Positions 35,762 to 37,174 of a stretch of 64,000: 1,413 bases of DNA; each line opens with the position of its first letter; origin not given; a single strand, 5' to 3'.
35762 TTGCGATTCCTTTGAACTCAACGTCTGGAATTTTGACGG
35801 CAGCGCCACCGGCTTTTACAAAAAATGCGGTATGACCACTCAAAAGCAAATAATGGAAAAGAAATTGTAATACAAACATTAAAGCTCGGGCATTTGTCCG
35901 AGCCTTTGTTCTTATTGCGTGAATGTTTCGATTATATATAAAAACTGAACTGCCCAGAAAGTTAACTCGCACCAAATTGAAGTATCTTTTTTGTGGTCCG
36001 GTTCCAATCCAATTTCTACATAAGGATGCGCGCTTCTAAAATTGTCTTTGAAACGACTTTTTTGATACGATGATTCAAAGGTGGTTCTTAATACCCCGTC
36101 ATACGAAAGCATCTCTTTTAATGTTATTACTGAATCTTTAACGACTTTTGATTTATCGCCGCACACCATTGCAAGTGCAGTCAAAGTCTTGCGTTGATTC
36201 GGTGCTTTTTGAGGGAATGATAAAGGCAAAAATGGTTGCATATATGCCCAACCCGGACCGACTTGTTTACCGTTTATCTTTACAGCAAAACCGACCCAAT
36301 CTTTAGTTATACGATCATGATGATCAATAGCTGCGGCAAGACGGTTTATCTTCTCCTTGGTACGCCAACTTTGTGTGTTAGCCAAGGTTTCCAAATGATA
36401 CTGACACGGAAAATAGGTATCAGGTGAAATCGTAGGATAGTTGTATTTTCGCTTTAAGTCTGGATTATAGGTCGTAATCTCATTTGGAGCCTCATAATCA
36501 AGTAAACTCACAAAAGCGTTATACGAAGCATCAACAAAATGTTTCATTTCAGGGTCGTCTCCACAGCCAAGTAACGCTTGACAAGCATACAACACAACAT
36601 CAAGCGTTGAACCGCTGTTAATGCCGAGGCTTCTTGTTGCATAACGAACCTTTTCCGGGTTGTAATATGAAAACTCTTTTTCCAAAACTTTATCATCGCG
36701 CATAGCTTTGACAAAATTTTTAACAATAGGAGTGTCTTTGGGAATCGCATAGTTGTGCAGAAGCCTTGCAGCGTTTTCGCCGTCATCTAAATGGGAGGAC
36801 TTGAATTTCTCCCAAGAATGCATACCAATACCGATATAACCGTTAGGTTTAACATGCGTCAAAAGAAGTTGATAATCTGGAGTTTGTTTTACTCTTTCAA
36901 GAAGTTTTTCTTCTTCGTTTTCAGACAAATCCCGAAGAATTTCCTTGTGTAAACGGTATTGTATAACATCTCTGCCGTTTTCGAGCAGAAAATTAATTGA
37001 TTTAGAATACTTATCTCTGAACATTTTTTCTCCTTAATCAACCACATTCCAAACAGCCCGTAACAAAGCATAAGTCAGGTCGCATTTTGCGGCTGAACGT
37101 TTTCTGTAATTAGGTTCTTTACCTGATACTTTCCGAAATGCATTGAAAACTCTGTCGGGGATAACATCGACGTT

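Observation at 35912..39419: Low-GC four-gene cassette: AraC/GyrI regulator, stand-alone GyrI-like binder and two paralogous unknown proteins. This is the best candidate in the window for an undescribed small-molecule response or detoxification system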

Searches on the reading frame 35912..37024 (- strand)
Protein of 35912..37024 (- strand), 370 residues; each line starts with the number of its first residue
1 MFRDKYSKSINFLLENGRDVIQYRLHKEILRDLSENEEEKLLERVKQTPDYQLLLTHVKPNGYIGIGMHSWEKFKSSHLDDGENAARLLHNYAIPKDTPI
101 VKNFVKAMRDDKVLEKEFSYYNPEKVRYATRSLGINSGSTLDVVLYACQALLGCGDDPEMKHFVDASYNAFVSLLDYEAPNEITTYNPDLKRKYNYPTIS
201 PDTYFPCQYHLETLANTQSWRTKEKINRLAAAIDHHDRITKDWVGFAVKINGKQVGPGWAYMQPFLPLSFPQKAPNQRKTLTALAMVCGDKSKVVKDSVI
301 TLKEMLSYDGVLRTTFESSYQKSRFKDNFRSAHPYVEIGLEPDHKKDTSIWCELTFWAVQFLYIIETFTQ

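Call 3: search_protein_families(library=pfam, proteins=[window:35912-37024:-], max_evalue=0.1)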
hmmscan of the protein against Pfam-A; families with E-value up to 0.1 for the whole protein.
window:35912-37024:- (370 aa): 0 families

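Call 6: search_protein_families(library=ncbifam, proteins=[window:35912-37024:-], max_evalue=1)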
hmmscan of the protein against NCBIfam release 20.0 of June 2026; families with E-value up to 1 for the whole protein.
window:35912-37024:- (370 aa): 0 families

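Call 8: search_solved_structures(query=window:35912-37024:-, max_evalue=10)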
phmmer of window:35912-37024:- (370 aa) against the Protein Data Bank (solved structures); distinct sequences matched with E-value up to 10: 1.
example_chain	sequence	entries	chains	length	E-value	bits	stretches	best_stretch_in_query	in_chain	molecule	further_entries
21em_A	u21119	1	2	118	1.2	11.6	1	31-73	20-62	Cupin type-2 domain-containing protein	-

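Call 11: find_homologous_proteins(query=window:35912-37024:-, max_evalue=0.001)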
Query window:35912-37024:- (370 aa): 566 proteins with E <= 0.001 among 3205 candidates; the best 120 are listed.
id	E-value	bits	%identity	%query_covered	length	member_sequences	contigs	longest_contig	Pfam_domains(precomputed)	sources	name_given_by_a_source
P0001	6.4e-230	781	90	99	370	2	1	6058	-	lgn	-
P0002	1.7e-227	773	88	100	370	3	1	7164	-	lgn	-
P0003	3.3e-227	772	90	99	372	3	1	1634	-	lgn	-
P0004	1.4e-223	760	88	99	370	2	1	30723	-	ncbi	-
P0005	3.1e-222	756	87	99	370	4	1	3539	-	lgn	-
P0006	2.3e-218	743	86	99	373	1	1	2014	-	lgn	-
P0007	3.1e-217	739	84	99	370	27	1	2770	-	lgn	-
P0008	8.2e-214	728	83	100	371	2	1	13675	-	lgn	-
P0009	2.1e-213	727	84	99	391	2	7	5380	-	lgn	-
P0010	2.8e-210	716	84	98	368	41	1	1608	-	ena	-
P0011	3.6e-209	713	83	99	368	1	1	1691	-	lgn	-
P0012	9.5e-208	708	83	98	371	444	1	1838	-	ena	-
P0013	2.8e-207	706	81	99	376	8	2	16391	-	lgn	-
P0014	1.4e-205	701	82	98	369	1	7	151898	-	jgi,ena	-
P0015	1.8e-204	697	81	98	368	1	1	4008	-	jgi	-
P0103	3.7e-112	393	53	97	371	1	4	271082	-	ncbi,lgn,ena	-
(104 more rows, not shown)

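Call 13: find_encoding_contigs(protein=P0103, flank=8000, max_places=3)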
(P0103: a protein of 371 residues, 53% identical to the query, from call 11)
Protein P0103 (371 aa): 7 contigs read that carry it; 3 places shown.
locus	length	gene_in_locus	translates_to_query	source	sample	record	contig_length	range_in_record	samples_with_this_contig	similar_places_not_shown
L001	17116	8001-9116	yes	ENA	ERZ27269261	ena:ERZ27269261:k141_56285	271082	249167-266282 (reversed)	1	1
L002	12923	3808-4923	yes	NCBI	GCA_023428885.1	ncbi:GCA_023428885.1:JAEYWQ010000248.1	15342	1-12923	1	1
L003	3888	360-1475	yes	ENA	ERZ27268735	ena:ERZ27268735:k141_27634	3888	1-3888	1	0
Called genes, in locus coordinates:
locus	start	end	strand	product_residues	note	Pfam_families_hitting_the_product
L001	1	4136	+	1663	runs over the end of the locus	PF13306:LRR_5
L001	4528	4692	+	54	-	-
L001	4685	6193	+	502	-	PF13426:PAS_9 (faint), PF00989:PAS (faint), PF08447:PAS_3, PF00015:MCPsignal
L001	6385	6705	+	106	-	PF04324:Fer2_BFD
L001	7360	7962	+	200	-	PF19789:DUF6273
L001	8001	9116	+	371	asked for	-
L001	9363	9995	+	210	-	-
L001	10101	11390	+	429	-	PF01547:SBP_bac_1, PF13416:SBP_bac_8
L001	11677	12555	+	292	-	PF00528:BPD_transp_1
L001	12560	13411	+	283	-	PF00528:BPD_transp_1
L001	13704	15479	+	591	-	PF02743:dCache_1, PF06580:His_kinase, PF02518:HATPase_c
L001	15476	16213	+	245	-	PF00072:Response_reg, PF12833:HTH_18, PF00165:HTH_AraC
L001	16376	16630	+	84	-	-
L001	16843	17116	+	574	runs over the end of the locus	PF12729:4HB_MCP_1, PF00672:HAMP (weak), PF00015:MCPsignal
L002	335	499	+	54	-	-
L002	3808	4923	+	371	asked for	-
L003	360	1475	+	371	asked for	-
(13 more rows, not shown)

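Call 19: find_encoding_contigs(protein=P0014, flank=8000, max_places=3)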
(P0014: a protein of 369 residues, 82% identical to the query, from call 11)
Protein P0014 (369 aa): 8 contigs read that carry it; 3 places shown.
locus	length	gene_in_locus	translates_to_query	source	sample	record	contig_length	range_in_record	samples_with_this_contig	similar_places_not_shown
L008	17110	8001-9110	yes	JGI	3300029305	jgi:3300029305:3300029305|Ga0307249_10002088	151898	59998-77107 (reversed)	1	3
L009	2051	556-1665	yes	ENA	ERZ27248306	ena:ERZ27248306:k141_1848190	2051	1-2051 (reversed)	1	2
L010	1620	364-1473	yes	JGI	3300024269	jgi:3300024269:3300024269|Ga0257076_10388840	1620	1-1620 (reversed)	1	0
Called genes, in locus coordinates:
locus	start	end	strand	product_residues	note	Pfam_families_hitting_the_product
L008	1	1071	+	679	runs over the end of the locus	PF01841:Transglut_core, PF04473:DUF553 (weak)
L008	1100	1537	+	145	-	PF00293:NUDIX (weak)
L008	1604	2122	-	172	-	PF14512:TM1586_NiRdase (faint), PF00881:Nitroreductase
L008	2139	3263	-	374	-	PF00248:Aldo_ket_red, PF14697:Fer4_21 (faint), PF00037:Fer4 (faint), PF13183:Fer4_8 (weak), PF13237:Fer4_10 (weak), PF13187:Fer4_9, PF13484:Fer4_16 (faint), PF13534:Fer4_17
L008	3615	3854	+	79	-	-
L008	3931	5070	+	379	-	PF01979:Amidohydro_1, PF07969:Amidohydro_3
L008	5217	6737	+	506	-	PF21104:Glyco_hydro_78_N, PF17389:Bac_rhamnosid6H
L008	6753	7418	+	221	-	PF03372:Exo_endo_phos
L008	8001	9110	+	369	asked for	-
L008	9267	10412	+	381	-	PF00465:Fe-ADH, PF13685:Fe-ADH_2, PF25137:ADH_Fe_C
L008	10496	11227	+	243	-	-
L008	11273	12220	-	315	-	PF01479:S4 (weak), PF00849:PseudoU_synth_2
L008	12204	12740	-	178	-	PF01252:Peptidase_A8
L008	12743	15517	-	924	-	PF00133:tRNA-synt_1, PF01921:tRNA-synt_1f (faint), PF01406:tRNA-synt_1e (faint), PF09334:tRNA-synt_1g, PF08264:Anticodon_1, PF06827:zf-FPG_IleRS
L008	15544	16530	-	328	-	-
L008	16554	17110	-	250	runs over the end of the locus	PF17774:YlmH_RBD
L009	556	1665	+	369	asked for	-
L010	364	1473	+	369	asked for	-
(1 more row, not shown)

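Call 20: find_encoding_contigs(protein=P0004, flank=8000, max_places=2)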
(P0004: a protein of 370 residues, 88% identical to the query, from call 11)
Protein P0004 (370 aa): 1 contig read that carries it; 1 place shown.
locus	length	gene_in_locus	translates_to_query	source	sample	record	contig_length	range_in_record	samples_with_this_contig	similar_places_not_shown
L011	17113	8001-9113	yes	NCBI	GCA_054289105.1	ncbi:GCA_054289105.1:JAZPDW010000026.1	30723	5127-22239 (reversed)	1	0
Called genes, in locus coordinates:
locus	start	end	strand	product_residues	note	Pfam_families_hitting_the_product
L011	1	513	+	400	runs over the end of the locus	PF16822:ALGX, PF14286:DHHW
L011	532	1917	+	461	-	PF16822:ALGX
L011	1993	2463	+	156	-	PF03073:TspO_MBR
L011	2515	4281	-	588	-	-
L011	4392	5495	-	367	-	-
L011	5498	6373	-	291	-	PF00005:ABC_tran, PF13304:AAA_21 (weak)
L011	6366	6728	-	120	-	PF00392:GntR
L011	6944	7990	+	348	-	-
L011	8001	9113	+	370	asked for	-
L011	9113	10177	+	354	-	-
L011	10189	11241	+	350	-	PF06224:AlkZ-like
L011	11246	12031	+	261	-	PF00293:NUDIX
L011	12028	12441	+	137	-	PF00383:dCMP_cyt_deam_1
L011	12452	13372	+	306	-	-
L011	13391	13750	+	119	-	PF01042:Ribonuc_L-PSP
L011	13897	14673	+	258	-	PF08220:HTH_DeoR, PF00455:DeoRC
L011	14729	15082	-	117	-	PF27217:AF_0155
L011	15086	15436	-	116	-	PF12797:Fer4_2 (weak), PF25160:LdpA_Fe-S-bd (faint), PF00037:Fer4 (weak), PF12837:Fer4_6, PF13237:Fer4_10, PF14697:Fer4_21, PF12838:Fer4_7, PF13187:Fer4_9 (weak), +1 more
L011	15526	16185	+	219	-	PF00027:cNMP_binding, PF13545:HTH_Crp_2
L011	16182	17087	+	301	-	PF00892:EamA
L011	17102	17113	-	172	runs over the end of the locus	PF00588:SpoU_methylase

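Call 21: predict_structure(alignment_id=A1)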
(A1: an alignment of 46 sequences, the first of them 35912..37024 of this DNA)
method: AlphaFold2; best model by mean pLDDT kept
length: 370 residues; sequences in the alignment: 46
mean_pLDDT: 94.1   pTM: 0.93
mean pLDDT of the five models: 94.1, 93.7, 93.5, 92.4, 92.3
residues with pLDDT >= 90: 309; 70-90: 59; 50-70: 2; < 50: 0
segments of 3 or more residues with pLDDT < 50: none
pLDDT, mean of each block of 10 residues (from residue 1): 95 98 98 98 98 98 95 93 98 98 98 97 93 91 97 98 98 95 88 84 95 98 98 97 87 78 92 86 97 97 95 91 90 91 92 97 92
secondary structure, 60 per line:
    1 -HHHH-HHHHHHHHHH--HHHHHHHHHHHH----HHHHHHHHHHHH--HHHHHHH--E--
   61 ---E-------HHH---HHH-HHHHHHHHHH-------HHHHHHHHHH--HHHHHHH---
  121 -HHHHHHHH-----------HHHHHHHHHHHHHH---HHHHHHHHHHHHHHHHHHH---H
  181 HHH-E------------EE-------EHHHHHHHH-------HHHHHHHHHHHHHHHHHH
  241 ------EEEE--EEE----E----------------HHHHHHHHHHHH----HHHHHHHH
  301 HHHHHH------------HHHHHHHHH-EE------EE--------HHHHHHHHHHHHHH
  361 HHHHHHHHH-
elements in order: H2-5 H7-16 H19-30 H35-46 H49-55 H82-91 H99-108 H111-117 H122-129 H141-154 H158-176 H180-183 H208-215 H223-240 E247-250 E253-255 H277-288 H293-306 H319-327 H347-369
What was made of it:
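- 35912..37024 (-): Gene 4: a 370-aa orphan helical (alpha/alpha-toroid-like) protein. AF2 pLDDT 94.1, about 16 helices (call 21).
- Closest known: Alpha/alpha-toroid proteins. Same: Genes 3 and 4 are all-helical with about 14-16 helices and short beta-hairpins (call 21).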

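Call 23: fold_search(model_id=the predicted structure, library=pdb)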
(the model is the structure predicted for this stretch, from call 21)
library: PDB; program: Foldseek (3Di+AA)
matches with E <= 10: 381; with E <= 0.001: 0
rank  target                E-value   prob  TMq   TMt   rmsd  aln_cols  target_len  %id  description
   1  3h7l_B                8.6e-03  0.98  0.37  0.28  11.7       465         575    9  CRYSTAL STRUCTURE OF ENDOGLUCANASE-RELATED PROTEIN FROM Vibrio parahaemolyticus (released 2009-05-12)
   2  6s9m_E                5.7e-02  0.44  0.20  0.22  17.5       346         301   12  Designed Armadillo Repeat protein Lock2 fused to target peptide KRKRKAKITW (released 2020-02-19)
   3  4plr_A                5.7e-02  0.35  0.18  0.21  17.9       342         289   11  Crystal Structures of Designed Armadillo Repeat Proteins: Implications of Construct Design and Crystallization Conditi (released 2014-08-27)
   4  5mfd_J                6.5e-02  0.35  0.20  0.22  17.6       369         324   11  Designed armadillo repeat protein YIIIM''6AII in complex with pD_(KR)5 (released 2017-07-19)
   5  4q88_B                1.1e-01  0.77  0.37  0.39  10.2       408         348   10  Glycosyl hydrolase family 88 from Bacteroides vulgatus (released 2014-05-21)
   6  8zg1                  1.2e-01  0.38  0.25  0.21  15.3       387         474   10  Drimenyl diphosphate synthase SsDMS_F248Y&D303E from Streptomyces showdoensis (Apo) (released 2025-05-21)
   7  6s9o_A                1.3e-01  0.33  0.21  0.23  17.7       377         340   13  Designed Armadillo Repeat protein internal Lock1 fused to target peptide KRKRKLKFKR (released 2020-02-19)
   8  5mff_C                1.3e-01  0.25  0.18  0.22  18.2       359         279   11  Designed armadillo repeat protein YIIIM5AII in complex with peptide (RR)5 (released 2017-09-13)
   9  7r0r_MODEL_1_A        1.4e-01  0.35  0.20  0.27  16.8       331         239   13  Solution structure of the designed Armadillo repeat protein N(A4)M4C(AII) refined by pseudocontact shifts (released 2022-06-22)
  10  9nwf_A                1.6e-01  0.44  0.30  0.29  14.3       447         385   11  Structure of an inactive beta-D-glucuronate dehydratase mutant in complex with chondrosine (released 2025-06-04)
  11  4rv1_D                1.6e-01  0.30  0.22  0.20  17.2       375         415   12  Crystal Structure of Engineered Protein. Northeast Structural Genomics Consortium (NESG) Target OR497. (released 2014-12-10)
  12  5mfd_A                1.7e-01  0.23  0.22  0.24  19.2       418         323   10  Designed armadillo repeat protein YIIIM''6AII in complex with pD_(KR)5 (released 2017-07-19)
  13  5mfc_A                1.8e-01  0.25  0.21  0.25  19.2       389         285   10  Designed armadillo repeat protein YIIIM5AII in complex with (KR)4-GFP (released 2017-07-19)
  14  5mfc_C                1.8e-01  0.41  0.20  0.25  17.1       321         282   13  Designed armadillo repeat protein YIIIM5AII in complex with (KR)4-GFP (released 2017-07-19)
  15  4rv1_F                1.8e-01  0.38  0.23  0.22  16.7       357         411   17  Crystal Structure of Engineered Protein. Northeast Structural Genomics Consortium (NESG) Target OR497. (released 2014-12-10)
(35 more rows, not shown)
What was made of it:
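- Closest known: Alpha/alpha-toroid proteins. Same: The top Foldseek hits are toroids (call 23).
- The toroid fold assignment is weak (TM 0.37, E 8.6e-3; call 23). The best Foldseek hits are an endoglucanase-related (alpha/alpha)6 protein (3h7l), GH88, a glucuronate dehydratase and GH9 (call 23). The structural hits are weak (E >= 8.6e-3, TM <= 0.37), and terpene cyclases, prenyltransferase and thioester domains score similarly (call 23).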

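Call 25: search_solved_structures(query=A1, max_evalue=10)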
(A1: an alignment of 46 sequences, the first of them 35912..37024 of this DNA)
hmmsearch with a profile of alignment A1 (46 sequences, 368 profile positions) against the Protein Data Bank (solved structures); distinct sequences matched with E-value up to 10: 2.
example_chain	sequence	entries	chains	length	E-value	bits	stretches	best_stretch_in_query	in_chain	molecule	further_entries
5h0j_A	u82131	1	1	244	0.23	13.6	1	113-197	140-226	Uncharacterized protein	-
5h0k_A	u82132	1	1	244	0.24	13.6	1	113-197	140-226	Uncharacterized protein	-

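Call 33: find_related_loci(query=A1, collection=genome_contigs, flank=8000)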
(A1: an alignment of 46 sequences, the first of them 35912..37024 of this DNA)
Query A1 (370 aa) in genome_contigs; peptide patterns used: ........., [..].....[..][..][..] (x = any residue, [..] = any of these).
210 stretches matched a pattern; 197 encode a relative of the query (tblastn E <= 1e-3); the best 80 are kept; 80 distinct loci.
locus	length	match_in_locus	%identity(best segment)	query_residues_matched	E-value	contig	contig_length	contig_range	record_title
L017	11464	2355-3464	86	1-370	0e+0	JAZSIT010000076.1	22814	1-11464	MAG: Eubacteriales bacterium isolate T1900044569_TS20190035.MAGScoT_cleanbin_000010 SGB_425_k141_399896, whole genome sh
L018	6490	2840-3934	83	1-365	0e+0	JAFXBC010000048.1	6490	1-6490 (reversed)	MAG: Clostridia bacterium isolate RGIG6254 Sheep_Rectum-2__c515989, whole genome shotgun sequence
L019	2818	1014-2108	83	6-370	0e+0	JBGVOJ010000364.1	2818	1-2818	MAG: Eubacteriales bacterium isolate fecal_MAG_213 fecal_MAG_213_contig_0364, whole genome shotgun sequence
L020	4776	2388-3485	84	1-366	0e+0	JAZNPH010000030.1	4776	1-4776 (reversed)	MAG: Eubacteriales bacterium isolate T1900044835_TS20190301.MAGScoT_cleanbin_000005 SGB_2917_k141_1682339, whole genome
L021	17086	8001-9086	85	5-366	0e+0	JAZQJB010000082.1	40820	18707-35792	MAG: Eubacteriales bacterium isolate T1900044621_TS20190087.MAGScoT_cleanbin_000038 SGB_892_k141_387180, whole genome sh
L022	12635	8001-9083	84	6-366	0e+0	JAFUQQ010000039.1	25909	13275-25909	MAG: Clostridia bacterium isolate RGIG4737 Roe_deer_Rectum.Co__c1114890, whole genome shotgun sequence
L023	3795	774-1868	82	6-370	0e+0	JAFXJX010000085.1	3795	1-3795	MAG: Clostridia bacterium isolate RGIG6482 Sheep_Rectum.Co__c2961833, whole genome shotgun sequence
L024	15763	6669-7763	82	6-370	0e+0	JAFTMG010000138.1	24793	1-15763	MAG: Clostridia bacterium isolate RGIG3947 Roe_deer_Cecum-3__c539231, whole genome shotgun sequence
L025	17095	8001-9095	82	1-365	0e+0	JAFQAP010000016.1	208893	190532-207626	MAG: Clostridia bacterium isolate RGIG1645 Goat_Cecum-1__c229164, whole genome shotgun sequence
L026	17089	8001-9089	82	6-368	0e+0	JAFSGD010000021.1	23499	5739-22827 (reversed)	MAG: Clostridia bacterium isolate RGIG3112 Goat_Rectum-6__c210912, whole genome shotgun sequence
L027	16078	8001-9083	82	8-368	0e+0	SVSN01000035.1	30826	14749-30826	MAG: Oscillospiraceae bacterium isolate SIG670 NODE_30490_length_30826_cov_9.163654, whole genome shotgun sequence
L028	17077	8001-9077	82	5-363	0e+0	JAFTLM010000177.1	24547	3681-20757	MAG: Clostridia bacterium isolate RGIG3927 Roe_deer_Cecum-3__c258586, whole genome shotgun sequence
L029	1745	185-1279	81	6-370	0e+0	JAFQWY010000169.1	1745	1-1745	MAG: Clostridia bacterium isolate RGIG2226 Goat_Colon.Co__c1133253, whole genome shotgun sequence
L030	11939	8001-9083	82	6-366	0e+0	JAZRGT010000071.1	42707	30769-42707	MAG: Eubacteriales bacterium isolate T1900045487_YK20190181.MAGScoT_cleanbin_000034 SGB_7356_k141_2030074, whole genome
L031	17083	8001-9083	83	6-366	0e+0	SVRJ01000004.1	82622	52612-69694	MAG: Oscillospiraceae bacterium isolate SIG640 NODE_1426_length_82622_cov_1.603188, whole genome shotgun sequence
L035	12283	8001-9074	80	9-366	0e+0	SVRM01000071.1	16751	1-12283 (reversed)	MAG: Oscillospiraceae bacterium isolate SIG643 NODE_61239_length_16751_cov_2.984901, whole genome shotgun sequence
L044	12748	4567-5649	63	6-366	3e-157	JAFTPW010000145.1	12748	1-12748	MAG: Clostridia bacterium isolate RGIG4041 Roe_deer_Cecum-5__c208549, whole genome shotgun sequence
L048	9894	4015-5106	60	6-368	2e-146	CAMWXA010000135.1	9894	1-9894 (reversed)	MAG TPA_asm: uncultured Lachnospiraceae bacterium isolate SRR14411259_bin.3_metawrap_v1.3_MAG genome assembly, contig: N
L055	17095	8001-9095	55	7-365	2e-131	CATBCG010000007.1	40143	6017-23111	MAG: uncultured Lachnospiraceae bacterium isolate extra-SRR8291361.53_1677802542 genome assembly, contig: k141_7108, who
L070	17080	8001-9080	46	6-365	1e-99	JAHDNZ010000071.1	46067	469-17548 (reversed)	MAG: Bacillota bacterium isolate SL1-B34.1 k141_68442, whole genome shotgun sequence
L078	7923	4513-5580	46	7-366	3e-96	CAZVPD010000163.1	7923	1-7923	MAG TPA_asm: uncultured Lachnospiraceae bacterium isolate SRP192927_co1_887 genome assembly, contig: NODE_24027_length_7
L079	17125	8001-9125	44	1-367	3e-96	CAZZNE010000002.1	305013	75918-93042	MAG TPA_asm: uncultured Clostridium sp. isolate SRP199465_co1_706 genome assembly, contig: NODE_15_length_305013_cov_35.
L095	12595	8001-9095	45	8-366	7e-93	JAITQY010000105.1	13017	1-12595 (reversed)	MAG: Oscillospiraceae bacterium isolate Roe453_bin121 k119_3584099, whole genome shotgun sequence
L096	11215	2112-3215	45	5-364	8e-93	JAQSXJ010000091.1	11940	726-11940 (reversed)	MAG: Anaerocolumna sp. isolate L_E1_T20_A_bin.141 scaffold_8555, whole genome shotgun sequence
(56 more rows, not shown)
